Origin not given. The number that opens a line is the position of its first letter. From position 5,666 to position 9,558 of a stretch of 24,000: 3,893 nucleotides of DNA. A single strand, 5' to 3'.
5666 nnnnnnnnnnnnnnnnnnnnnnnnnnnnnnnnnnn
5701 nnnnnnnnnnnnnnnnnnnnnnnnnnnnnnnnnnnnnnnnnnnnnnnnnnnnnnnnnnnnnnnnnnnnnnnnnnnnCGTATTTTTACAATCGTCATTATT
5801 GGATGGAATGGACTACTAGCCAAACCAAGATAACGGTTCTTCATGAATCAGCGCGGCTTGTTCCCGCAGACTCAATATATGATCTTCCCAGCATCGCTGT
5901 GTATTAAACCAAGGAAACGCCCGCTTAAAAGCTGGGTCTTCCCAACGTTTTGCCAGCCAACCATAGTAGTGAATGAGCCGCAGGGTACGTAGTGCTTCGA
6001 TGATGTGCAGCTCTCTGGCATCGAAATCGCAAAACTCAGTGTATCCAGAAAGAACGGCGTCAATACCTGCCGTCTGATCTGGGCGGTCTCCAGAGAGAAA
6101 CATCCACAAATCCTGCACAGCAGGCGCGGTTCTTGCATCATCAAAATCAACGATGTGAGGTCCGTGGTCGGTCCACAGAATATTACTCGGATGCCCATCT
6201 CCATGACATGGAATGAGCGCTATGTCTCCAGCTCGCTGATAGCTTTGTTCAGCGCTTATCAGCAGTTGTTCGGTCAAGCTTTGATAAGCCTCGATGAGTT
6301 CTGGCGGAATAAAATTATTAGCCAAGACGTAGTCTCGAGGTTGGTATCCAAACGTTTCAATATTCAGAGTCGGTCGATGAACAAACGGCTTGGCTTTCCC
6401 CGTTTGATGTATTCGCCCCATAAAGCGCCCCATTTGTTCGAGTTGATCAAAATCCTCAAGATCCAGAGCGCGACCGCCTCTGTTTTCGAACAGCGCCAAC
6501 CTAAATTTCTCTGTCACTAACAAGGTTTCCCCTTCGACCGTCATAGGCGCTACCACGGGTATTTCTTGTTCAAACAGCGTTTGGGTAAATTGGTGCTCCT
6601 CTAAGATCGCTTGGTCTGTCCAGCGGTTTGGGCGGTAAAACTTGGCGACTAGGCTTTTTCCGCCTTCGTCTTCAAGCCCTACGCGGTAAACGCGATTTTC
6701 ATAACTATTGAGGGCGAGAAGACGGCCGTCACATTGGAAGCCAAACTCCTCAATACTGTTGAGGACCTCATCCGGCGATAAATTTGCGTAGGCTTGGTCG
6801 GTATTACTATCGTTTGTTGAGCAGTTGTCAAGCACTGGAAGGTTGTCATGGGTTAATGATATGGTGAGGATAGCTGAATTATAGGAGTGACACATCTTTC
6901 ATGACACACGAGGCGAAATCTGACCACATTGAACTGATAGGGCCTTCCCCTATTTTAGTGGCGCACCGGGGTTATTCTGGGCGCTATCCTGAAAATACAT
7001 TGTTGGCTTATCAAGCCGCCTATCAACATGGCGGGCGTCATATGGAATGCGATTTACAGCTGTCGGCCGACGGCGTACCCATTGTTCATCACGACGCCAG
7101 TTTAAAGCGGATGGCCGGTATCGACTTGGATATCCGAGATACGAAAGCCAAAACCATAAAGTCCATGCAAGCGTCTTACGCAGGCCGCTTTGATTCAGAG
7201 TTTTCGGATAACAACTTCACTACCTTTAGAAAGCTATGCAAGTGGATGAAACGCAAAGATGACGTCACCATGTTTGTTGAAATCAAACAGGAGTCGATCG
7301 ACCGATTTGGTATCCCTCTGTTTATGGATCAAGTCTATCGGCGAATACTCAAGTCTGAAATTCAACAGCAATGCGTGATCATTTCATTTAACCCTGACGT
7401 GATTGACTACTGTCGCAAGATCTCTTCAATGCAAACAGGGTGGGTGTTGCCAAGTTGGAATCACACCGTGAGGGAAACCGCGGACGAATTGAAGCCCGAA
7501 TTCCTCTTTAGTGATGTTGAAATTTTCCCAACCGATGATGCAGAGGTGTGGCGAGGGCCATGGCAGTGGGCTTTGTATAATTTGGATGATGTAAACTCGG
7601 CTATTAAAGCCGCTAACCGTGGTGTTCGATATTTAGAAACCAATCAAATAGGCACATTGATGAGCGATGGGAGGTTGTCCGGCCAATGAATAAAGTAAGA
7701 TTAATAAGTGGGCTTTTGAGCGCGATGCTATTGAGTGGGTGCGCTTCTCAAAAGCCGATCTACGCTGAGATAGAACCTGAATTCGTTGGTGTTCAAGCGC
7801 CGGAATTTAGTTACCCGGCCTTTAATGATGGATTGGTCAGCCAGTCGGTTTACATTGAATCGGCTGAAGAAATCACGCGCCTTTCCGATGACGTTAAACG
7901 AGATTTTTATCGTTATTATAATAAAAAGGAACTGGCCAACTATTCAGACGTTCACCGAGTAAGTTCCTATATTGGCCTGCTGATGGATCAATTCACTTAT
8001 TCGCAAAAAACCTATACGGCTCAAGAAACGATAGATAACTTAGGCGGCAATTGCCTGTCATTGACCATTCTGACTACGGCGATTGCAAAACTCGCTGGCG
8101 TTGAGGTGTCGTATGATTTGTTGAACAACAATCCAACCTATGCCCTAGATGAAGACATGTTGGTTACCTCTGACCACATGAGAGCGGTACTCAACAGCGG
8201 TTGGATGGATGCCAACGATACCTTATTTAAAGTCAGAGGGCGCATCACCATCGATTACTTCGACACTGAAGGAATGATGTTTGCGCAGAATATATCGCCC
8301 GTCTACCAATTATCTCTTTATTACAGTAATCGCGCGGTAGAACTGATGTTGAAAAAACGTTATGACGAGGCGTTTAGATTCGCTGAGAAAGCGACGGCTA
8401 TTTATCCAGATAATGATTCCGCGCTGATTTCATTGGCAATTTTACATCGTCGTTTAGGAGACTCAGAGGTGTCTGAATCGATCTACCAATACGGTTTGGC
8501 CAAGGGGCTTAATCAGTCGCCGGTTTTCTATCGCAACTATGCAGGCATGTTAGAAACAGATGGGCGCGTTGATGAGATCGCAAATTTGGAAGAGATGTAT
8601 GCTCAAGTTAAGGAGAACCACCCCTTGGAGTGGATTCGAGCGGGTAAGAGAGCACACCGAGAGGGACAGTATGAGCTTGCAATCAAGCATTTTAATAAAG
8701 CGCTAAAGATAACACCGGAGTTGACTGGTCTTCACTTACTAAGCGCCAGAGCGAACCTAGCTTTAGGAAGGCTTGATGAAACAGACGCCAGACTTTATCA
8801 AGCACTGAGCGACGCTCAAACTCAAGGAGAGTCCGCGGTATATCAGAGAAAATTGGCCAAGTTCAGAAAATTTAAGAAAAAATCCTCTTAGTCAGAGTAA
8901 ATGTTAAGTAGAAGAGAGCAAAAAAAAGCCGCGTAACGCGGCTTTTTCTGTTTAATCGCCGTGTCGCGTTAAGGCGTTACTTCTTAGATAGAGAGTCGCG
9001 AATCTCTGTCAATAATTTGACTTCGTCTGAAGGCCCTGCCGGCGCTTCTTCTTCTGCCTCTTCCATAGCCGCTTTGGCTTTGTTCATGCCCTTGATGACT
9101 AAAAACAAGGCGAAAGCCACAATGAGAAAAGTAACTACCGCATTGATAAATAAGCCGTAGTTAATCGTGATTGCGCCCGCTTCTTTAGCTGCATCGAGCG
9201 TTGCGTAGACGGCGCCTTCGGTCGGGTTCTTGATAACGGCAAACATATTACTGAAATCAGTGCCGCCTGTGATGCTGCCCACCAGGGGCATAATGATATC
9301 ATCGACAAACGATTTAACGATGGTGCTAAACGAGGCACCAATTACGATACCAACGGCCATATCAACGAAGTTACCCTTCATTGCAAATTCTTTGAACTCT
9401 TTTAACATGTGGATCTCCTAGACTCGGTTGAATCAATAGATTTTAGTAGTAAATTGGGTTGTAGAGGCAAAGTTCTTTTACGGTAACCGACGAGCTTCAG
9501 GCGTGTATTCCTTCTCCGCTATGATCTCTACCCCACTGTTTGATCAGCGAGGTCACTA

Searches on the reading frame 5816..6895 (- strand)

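Call 14: search_protein_families(library=pfam, proteins=[window:5816-6895:-])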
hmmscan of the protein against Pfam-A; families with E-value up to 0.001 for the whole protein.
window:5816-6895:- (359 aa): 1 family
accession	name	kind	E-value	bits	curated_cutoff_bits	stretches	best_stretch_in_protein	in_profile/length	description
PF01636.29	APH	-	5.6e-33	115.1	23.2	1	63-291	6-231/239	Phosphotransferase enzyme family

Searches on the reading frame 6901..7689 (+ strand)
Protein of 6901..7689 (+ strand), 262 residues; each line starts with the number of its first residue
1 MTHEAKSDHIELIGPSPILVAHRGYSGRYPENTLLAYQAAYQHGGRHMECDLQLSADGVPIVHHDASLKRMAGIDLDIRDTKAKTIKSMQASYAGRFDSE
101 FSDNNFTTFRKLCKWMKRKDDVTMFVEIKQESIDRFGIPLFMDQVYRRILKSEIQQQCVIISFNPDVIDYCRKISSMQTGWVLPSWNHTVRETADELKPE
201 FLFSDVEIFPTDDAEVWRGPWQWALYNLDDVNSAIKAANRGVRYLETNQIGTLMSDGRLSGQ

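Call 14: search_protein_families(library=pfam, proteins=[window:6901-7689:+])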
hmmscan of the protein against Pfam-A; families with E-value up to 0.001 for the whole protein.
window:6901-7689:+ (262 aa): 1 family
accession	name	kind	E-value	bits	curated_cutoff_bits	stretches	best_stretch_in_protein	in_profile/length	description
PF03009.23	GDPD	-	7e-29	102.1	23.6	1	22-176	1-159/244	Glycerophosphoryl diester phosphodiesterase family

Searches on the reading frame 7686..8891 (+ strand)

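Call 14: search_protein_families(library=pfam, proteins=[window:7686-8891:+])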
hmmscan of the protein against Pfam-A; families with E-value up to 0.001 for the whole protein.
window:7686-8891:+ (401 aa): 11 families
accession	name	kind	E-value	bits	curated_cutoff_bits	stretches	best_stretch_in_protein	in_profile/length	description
PF07719.23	TPR_2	-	8.7e-13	47.8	27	2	314-345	2-33/34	Tetratricopeptide repeat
PF00515.34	TPR_1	-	7.9e-11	41.7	27.8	1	212-243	3-34/34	Tetratricopeptide repeat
PF14559.12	TPR_19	-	1.8e-10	41.4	25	1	325-379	3-57/68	Tetratricopeptide repeat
PF13424.12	TPR_12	-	3.2e-08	34.1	30.1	1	213-268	6-69/77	Tetratricopeptide repeat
PF13181.12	TPR_8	-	1.9e-07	31.1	25.7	0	323-345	11-33/34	Tetratricopeptide repeat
PF13428.12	TPR_14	-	5.3e-07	30.1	23.5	0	315-355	3-43/44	Tetratricopeptide repeat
PF13414.12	TPR_11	-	8.2e-07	29.1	26.8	1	322-352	3-33/42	TPR repeat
PF24575.1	TPR_Slam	-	3.3e-05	24.7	35.2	0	293-356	26-90/104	Surface lipoprotein assembly modifier, N-terminal TPR repeats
PF13432.12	TPR_16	-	0.00011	23.1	32.7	0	319-365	3-49/65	Tetratricopeptide repeat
PF13431.12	TPR_17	-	0.00011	22.6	24.4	0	233-261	2-30/34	Tetratricopeptide repeat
PF12895.13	ANAPC3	-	0.00056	20.6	27.2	0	325-365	35-74/82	Anaphase-promoting complex, cyclosome, subunit 3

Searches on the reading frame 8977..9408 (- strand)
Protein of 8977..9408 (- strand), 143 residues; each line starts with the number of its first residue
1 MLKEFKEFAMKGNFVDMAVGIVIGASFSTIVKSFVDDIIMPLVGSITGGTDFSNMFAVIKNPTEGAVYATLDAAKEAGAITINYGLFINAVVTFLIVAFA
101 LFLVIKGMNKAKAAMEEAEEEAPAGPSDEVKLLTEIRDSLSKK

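Call 14: search_protein_families(library=pfam, proteins=[window:8977-9408:-])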
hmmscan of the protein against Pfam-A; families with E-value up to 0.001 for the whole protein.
window:8977-9408:- (143 aa): 1 family
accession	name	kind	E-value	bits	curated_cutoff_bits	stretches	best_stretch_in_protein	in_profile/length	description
PF01741.23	MscL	-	2.6e-45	154.2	27.4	1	1-140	1-122/123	Large-conductance mechanosensitive channel, MscL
